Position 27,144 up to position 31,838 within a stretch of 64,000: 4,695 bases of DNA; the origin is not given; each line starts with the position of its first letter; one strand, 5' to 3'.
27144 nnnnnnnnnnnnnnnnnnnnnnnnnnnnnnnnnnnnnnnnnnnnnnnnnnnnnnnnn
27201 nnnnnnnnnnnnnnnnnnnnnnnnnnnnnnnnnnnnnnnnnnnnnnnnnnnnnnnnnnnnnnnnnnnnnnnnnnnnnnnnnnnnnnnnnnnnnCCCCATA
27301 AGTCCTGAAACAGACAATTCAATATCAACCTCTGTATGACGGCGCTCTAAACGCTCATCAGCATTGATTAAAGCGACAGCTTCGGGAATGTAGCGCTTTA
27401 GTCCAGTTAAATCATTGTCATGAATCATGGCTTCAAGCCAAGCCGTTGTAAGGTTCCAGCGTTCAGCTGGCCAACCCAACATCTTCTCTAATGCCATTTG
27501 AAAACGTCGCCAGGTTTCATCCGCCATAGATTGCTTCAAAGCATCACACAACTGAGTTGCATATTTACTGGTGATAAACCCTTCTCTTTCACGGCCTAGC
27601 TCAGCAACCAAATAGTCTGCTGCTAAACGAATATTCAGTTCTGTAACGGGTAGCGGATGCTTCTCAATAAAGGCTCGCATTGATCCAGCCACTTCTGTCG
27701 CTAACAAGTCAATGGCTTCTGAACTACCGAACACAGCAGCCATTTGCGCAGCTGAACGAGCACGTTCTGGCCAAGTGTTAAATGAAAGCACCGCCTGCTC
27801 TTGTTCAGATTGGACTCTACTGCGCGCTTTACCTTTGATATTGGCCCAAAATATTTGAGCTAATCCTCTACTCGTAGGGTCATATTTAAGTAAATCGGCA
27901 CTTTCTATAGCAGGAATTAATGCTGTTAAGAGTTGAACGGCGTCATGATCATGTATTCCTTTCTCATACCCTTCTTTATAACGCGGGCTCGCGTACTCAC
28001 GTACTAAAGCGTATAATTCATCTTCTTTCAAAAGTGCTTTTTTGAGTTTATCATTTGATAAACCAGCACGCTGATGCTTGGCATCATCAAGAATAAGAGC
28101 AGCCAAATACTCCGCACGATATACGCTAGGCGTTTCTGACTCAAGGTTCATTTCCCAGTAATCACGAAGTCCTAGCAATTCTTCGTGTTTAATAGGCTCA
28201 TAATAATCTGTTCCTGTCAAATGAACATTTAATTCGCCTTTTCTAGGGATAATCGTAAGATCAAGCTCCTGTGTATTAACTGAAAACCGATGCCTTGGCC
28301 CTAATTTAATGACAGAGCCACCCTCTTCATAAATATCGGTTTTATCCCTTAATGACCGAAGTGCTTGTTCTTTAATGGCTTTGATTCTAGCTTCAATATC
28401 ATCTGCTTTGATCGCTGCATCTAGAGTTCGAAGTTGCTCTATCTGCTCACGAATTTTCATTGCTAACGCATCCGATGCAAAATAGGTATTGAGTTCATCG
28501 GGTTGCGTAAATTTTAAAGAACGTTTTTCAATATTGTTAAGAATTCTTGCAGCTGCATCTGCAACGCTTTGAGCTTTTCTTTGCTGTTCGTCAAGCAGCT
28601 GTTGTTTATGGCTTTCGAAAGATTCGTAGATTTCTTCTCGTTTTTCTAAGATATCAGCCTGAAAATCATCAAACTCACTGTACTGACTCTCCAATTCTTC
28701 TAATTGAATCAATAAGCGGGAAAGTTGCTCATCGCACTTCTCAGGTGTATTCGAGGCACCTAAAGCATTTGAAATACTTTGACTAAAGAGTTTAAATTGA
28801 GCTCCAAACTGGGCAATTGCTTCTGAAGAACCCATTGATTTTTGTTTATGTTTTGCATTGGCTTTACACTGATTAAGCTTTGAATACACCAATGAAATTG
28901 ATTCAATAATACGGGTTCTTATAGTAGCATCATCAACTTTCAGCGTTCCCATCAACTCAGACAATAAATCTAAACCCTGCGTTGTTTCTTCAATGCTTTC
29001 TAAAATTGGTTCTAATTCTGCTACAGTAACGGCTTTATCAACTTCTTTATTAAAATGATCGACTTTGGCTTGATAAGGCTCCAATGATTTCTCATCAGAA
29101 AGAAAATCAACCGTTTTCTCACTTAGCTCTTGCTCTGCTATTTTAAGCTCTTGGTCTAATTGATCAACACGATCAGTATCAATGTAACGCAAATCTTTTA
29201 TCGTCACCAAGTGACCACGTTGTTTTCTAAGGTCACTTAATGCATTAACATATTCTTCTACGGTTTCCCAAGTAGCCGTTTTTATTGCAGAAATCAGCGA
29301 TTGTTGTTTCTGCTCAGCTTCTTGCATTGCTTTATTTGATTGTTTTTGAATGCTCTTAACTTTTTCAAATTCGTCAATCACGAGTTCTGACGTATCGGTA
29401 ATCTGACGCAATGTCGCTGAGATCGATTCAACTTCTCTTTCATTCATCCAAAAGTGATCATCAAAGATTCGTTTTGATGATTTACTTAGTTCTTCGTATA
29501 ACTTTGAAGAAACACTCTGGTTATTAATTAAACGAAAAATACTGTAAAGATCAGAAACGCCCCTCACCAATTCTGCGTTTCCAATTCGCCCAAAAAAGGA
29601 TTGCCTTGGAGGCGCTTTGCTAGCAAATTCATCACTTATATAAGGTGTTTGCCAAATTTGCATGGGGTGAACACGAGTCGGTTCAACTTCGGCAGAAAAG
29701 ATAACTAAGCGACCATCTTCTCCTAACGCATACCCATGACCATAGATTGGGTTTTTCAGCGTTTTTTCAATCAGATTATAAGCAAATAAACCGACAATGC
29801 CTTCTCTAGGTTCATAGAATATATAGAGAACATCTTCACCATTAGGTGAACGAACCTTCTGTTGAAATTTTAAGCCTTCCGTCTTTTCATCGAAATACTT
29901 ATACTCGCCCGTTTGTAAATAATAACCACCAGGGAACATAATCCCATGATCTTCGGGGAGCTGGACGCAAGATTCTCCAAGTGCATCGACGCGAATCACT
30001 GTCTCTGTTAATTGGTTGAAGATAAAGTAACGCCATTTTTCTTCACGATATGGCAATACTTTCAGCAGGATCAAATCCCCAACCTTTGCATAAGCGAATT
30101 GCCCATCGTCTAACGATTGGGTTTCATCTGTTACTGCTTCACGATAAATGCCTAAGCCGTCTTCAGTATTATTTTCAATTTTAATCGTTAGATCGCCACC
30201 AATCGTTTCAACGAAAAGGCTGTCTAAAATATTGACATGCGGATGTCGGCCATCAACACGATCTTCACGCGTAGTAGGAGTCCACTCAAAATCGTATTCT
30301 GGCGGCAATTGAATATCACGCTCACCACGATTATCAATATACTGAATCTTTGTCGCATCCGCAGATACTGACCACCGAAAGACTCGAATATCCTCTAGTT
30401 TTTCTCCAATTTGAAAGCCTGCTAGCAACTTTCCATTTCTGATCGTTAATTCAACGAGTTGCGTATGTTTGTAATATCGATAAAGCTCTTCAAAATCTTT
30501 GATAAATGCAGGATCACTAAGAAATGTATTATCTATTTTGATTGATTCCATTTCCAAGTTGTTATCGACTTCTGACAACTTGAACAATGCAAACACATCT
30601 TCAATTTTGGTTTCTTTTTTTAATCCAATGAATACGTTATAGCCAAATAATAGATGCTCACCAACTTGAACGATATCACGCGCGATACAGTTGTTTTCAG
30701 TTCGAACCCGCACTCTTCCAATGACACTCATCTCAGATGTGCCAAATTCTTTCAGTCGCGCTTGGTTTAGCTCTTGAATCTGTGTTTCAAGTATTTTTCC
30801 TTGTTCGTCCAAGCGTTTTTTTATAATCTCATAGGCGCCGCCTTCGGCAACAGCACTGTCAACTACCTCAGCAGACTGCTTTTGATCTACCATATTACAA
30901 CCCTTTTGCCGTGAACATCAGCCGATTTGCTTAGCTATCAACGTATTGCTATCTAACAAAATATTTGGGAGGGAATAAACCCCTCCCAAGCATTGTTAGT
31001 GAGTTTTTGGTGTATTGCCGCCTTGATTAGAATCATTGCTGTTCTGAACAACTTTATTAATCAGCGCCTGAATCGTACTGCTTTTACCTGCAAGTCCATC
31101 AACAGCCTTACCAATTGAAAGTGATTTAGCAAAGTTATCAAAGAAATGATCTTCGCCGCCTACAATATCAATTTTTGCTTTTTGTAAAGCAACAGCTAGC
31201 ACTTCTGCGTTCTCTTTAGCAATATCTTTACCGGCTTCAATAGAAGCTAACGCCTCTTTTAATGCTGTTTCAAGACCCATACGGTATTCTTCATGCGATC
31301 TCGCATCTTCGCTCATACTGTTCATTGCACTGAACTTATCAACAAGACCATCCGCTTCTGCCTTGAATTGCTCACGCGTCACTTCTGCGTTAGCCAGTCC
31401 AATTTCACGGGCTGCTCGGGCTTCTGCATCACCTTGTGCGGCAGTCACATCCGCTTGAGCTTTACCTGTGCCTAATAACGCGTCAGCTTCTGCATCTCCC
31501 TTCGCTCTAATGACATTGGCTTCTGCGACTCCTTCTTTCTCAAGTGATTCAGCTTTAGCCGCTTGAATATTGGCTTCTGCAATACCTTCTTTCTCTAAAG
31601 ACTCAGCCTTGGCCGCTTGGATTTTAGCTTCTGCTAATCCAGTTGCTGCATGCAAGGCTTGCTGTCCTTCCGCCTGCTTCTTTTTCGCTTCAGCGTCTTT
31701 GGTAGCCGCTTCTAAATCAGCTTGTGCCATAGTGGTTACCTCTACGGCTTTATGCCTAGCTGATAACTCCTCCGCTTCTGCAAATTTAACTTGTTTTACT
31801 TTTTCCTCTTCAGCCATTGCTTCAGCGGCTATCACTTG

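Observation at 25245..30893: Giant ATPase: a single AAA-type P-loop core buried between ~1250 aa of N-terminal beta-rich plus coiled-coil sequence and ~450 aa of C-terminal coiled-coil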

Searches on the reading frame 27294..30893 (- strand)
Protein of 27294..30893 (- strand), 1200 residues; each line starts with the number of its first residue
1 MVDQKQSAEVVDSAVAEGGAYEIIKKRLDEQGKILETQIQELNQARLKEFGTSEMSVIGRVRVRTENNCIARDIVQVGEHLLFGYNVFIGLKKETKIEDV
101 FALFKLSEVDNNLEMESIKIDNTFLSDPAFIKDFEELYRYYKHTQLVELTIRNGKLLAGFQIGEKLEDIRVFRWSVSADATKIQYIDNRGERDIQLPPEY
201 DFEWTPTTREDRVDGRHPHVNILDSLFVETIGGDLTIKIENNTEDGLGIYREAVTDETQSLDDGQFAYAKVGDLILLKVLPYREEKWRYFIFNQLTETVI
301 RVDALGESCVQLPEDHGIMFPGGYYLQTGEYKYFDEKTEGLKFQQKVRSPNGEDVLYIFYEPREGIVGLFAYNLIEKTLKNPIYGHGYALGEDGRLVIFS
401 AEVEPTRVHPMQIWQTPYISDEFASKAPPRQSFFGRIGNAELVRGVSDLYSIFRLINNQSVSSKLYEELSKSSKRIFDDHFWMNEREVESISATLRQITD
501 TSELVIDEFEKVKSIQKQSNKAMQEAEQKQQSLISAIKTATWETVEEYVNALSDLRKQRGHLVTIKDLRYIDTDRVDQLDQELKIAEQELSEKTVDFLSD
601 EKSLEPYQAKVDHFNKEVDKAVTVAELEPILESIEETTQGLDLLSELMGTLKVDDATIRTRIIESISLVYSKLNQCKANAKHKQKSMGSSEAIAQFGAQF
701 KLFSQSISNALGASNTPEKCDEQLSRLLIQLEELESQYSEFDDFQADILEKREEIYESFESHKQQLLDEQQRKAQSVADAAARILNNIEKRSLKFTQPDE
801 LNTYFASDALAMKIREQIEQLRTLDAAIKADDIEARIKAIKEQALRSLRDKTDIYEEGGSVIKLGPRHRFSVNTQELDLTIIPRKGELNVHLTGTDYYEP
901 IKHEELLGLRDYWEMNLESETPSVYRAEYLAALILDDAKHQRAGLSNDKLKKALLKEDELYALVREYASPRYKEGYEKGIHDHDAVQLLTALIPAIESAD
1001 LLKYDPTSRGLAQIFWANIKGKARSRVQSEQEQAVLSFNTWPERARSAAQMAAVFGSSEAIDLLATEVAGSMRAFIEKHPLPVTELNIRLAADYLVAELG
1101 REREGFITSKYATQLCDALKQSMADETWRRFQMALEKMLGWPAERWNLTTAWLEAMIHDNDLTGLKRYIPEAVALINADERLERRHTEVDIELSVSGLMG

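Call 40: predict_structure(alignment_id=A1)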
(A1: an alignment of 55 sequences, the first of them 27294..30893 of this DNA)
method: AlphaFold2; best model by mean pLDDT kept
length: 1200 residues; sequences in the alignment: 55
mean_pLDDT: 71.5   pTM: 0.36
mean pLDDT of the five models: 71.5, 70.6, 68.9, 68.9, 68.7
residues with pLDDT >= 90: 86; 70-90: 664; 50-70: 294; < 50: 156
segments of 3 or more residues with pLDDT < 50: 1-6, 49-55, 191-203, 242-247, 303-323, 326-330, 338-385, 416-439, 687-689, 1024-1033
pLDDT, mean of each block of 10 residues (from residue 1): 44 64 81 85 60 53 64 72 73 69 80 78 83 74 71 72 68 73 71 43 59 56 67 66 46 57 69 65 69 61 40 37 45 51 41 40 41 31 46 58 59 52 33 36 69 77 80 83 79 88 81 77 83 81 77 82 80 83 83 77 75 78 68 77 68 68 77 76 55 67 78 78 82 74 74 83 81 81 79 70 77 86 82 84 69 53 63 64 74 76 74 61 76 88 85 88 85 61 90 87 91 88 49 59 89 81 90 89 90 93 86 90 88 87 91 92 89 86 77 79
secondary structure, 60 per line:
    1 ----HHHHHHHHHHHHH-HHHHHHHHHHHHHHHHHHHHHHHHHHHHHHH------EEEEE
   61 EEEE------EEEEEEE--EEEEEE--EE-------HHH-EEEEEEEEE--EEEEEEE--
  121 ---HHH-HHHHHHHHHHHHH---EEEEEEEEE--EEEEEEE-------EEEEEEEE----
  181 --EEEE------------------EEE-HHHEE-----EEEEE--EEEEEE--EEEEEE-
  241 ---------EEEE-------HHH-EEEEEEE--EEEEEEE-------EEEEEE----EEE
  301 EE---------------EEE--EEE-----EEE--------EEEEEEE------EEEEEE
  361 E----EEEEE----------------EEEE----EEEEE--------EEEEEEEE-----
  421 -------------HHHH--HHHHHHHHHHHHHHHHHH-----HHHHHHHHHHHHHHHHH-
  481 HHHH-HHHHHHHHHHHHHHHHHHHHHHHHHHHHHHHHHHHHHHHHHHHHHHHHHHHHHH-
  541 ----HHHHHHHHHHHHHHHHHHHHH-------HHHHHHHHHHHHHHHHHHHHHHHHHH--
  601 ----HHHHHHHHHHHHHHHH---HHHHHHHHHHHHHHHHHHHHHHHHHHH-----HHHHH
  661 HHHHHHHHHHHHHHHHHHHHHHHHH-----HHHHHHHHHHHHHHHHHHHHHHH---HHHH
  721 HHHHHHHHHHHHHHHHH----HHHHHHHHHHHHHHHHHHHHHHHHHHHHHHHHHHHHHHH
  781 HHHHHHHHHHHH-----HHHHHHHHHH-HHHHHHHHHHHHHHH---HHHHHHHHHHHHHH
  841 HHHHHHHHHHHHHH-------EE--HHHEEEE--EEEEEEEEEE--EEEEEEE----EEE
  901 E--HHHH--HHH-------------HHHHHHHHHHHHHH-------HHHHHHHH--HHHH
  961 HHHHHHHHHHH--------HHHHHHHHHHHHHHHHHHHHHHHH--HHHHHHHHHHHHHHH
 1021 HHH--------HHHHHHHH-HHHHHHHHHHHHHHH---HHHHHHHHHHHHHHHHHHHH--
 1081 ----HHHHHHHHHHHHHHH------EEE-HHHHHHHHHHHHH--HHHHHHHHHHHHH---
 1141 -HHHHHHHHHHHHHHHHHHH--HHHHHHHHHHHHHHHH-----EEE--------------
elements in order (helices of 4 or more, strands of 3 or more residues): H5-17 H19-49 E56-64 E71-77 E80-85 E101-109 E112-118 H128-140 E144-152 E155-161 E169-176 E183-186 E205-207 E219-223 E226-231 E234-239 E250-253 E265-271 E274-280 E288-293 E298-302 E318-320 E323-325 E331-333 E342-348 E355-361 E366-370 E387-390 E395-399 E408-415 H434-437 H440-457 H463-479 H481-484 H486-539 H545-565 H573-598 H605-620 H624-650 H656-685 H691-713 H717-737 H742-792 H798-807 H809-823 H827-854 E869-872 E875-884 E887-893 E898-901 H904-907 H926-939 H947-954 H957-971 H980-1003 H1006-1023 H1032-1039 H1041-1055 H1059-1078 H1085-1099 E1106-1108 H1110-1122 H1125-1137 H1142-1160 H1163-1178 E1184-1186

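Call 85: fold_search(model_id=the predicted structure, library=pdb)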
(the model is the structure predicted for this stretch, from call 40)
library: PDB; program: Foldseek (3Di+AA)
matches with E <= 10: 501; with E <= 0.001: 18
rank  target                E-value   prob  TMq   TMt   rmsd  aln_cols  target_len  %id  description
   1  7k5b_C                4.2e-07  1.00  0.12  0.05  72.1      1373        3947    9  Structure of outer-arm dynein bound to microtubule doublet in microtubule binding state 2 (MTBS-2) (released 2021-09-29)
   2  7k58_C                2.1e-06  0.99  0.09  0.04  65.2      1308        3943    9  Structure of outer-arm dyneins bound to microtubule with microtubule binding state 1(MTBS-1) (released 2021-09-29)
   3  8glv_DA               6.8e-06  0.99  0.09  0.04  48.8      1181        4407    9  96-nm repeat unit of doublet microtubules from Chlamydomonas reinhardtii flagella (released 2023-05-31)
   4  7tbl_A5               2.1e-05  0.84  0.09  0.08  51.9      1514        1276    9  Composite structure of the human nuclear pore complex (NPC) cytoplasmic face generated with a 12A cryo-ET map of the  (released 2022-06-22)
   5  7tbk_A5               2.3e-05  0.84  0.09  0.08  51.9      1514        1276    9  Composite structure of the dilated human nuclear pore complex (NPC) symmetric core generated with a 37A in situ cryo- (released 2022-06-15)
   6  3eu7_A                1.7e-04  1.00  0.09  0.27  15.8       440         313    8  Crystal Structure of a PALB2 / BRCA2 complex (released 2009-07-28)
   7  8qx8_B                1.7e-04  0.77  0.08  0.11  50.4      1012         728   12  Endosomal membrane tethering complex CORVET (released 2024-07-03)
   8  8fgw_A                1.7e-04  0.75  0.07  0.08  42.2       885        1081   10  Human IFT-A complex structures provide molecular insights into ciliary transport (released 2023-02-22)
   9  4h5i_B                2.1e-04  1.00  0.11  0.28  15.9       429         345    7  Crystal Structure of the Guanine Nucleotide Exchange Factor Sec12 (P1 form) (released 2012-11-07)
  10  8b9a_H                2.3e-04  0.77  0.06  0.12  26.7       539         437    9  S. cerevisiae replisome + Ctf4, bound by pol alpha primase. Complex engaged with a fork DNA substrate containing a 60  (released 2023-08-09)
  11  8bbe_E                2.7e-04  0.66  0.08  0.08  40.0      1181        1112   10  Structure of the IFT-A complex; IFT-A2 module (released 2022-12-21)
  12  4c8s_A                3.2e-04  0.69  0.05  0.11  26.6       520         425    9  Crystal structure of the C-terminal region of yeast Ctf4 (released 2014-04-30)
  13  1xi4_A                5.7e-04  0.47  0.09  0.07  49.0      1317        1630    9  Clathrin D6 Coat (released 2004-11-02)
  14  4c93_A                6.8e-04  0.57  0.06  0.11  26.6       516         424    9  Crystal structure of the carboxy-terminal domain of yeast Ctf4 bound to Pol alpha. (released 2014-04-30)
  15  4qqs_A                8.4e-04  0.99  0.10  0.25  17.1       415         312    8  Crystal structure of a thermostable family-43 glycoside hydrolase (released 2015-03-11)
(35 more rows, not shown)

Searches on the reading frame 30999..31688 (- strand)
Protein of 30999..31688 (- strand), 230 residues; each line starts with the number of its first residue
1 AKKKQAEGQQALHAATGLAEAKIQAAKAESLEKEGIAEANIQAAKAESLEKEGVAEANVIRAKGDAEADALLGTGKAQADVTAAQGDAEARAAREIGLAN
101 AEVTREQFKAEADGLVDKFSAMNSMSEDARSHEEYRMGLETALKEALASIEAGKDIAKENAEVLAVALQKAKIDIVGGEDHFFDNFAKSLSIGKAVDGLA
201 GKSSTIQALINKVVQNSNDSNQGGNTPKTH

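Call 37: search_protein_families(library=pfam, proteins=[window:30999-31688:-], max_evalue=1)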
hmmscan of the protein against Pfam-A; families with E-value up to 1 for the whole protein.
window:30999-31688:- (230 aa): 1 family
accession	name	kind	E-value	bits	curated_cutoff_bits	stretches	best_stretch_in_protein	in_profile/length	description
PF16763.10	Spidroin_N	-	0.027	14.9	27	1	120-185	42-110/125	Major ampullate spidroin 1, spider silk protein 1, N-term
